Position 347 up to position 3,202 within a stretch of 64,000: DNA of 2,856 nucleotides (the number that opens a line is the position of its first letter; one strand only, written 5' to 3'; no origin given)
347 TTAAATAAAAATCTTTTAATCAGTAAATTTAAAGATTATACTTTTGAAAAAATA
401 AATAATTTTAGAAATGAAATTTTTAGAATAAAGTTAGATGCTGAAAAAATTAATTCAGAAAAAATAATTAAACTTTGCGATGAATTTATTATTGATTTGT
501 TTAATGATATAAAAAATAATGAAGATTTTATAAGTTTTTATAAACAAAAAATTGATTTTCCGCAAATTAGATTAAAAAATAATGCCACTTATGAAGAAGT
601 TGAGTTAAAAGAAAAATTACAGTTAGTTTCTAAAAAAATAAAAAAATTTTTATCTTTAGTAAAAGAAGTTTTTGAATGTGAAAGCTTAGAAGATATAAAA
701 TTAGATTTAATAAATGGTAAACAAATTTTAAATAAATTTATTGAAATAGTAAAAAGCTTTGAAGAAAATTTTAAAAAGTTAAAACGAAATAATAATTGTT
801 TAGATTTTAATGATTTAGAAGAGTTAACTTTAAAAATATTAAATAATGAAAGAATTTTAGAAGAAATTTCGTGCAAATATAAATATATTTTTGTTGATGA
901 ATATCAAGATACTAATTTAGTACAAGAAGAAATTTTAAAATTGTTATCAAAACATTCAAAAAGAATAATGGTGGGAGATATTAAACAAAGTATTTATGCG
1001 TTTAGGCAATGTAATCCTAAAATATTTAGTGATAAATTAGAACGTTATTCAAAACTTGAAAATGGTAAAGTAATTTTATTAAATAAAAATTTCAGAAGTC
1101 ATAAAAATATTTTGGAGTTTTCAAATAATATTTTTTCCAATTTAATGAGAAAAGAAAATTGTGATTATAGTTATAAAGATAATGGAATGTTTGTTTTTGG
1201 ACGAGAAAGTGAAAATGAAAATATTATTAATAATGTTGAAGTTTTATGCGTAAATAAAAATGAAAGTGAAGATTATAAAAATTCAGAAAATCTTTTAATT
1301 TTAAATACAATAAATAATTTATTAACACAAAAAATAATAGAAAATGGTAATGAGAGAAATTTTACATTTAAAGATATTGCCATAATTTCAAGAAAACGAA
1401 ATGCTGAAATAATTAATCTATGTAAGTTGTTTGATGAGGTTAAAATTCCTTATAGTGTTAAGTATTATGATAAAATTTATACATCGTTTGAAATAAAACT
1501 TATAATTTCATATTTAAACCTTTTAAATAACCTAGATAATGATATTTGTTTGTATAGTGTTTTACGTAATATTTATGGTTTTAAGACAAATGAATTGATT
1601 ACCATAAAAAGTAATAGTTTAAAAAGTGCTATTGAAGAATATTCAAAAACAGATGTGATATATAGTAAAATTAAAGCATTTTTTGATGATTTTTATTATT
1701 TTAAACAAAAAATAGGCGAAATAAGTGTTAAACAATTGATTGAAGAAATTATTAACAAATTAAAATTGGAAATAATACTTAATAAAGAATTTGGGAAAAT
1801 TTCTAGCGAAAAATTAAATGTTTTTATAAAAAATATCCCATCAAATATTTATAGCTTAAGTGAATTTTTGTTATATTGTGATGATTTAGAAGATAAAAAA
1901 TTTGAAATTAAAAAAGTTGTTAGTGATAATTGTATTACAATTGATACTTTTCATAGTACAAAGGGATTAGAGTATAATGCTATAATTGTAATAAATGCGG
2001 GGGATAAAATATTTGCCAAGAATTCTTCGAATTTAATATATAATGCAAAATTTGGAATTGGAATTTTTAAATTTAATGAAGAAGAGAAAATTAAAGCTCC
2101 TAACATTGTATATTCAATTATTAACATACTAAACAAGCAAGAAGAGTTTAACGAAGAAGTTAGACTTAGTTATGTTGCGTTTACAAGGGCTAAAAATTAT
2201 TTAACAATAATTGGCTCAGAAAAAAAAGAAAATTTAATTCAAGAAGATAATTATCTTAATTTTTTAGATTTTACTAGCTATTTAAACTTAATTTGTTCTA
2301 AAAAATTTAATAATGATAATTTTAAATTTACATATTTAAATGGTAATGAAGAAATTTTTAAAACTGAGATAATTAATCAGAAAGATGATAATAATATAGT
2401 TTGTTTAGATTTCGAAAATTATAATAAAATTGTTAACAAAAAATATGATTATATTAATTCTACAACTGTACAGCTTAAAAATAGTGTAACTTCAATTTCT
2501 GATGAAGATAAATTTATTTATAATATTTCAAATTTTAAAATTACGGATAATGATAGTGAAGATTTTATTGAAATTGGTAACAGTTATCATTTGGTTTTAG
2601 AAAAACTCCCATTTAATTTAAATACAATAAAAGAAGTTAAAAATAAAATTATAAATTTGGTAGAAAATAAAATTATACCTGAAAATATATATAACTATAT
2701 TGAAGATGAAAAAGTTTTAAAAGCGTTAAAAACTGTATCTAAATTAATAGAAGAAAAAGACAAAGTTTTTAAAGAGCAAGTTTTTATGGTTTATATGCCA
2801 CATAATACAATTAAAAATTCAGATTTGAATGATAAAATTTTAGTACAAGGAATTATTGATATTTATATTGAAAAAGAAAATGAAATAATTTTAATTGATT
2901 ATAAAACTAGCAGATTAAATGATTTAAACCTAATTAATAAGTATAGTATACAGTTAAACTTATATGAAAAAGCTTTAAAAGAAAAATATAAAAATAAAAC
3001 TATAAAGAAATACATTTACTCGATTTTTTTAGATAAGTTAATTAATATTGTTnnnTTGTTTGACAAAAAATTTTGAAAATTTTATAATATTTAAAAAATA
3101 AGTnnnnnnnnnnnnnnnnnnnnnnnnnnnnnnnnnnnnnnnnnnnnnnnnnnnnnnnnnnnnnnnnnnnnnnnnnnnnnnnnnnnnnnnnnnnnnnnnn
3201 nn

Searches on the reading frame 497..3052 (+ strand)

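Call 72: search_protein_families(library=pfam, proteins=[window:497-3052:+], max_evalue=0.00001)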
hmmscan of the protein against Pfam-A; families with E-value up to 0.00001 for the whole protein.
window:497-3052:+ (852 aa): 5 families
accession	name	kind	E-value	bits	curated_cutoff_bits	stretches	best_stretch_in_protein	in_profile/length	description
PF13361.12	UvrD_C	-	1.9e-28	100.4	25.6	1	193-574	1-348/350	UvrD-like helicase C-terminal domain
PF00580.27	UvrD-helicase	-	6.1e-26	92.1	23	1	29-183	124-269/271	UvrD/REP helicase N-terminal domain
PF12705.13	PDDEXK_1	-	1.9e-07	31.7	22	1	689-837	33-183/247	PD-(D/E)XK nuclease superfamily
PF13245.12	AAA_19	-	7.5e-07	29.8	25.1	1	122-170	85-134/134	AAA domain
PF13087.12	AAA_12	-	3.4e-06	27.2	27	0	181-299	6-117/195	AAA domain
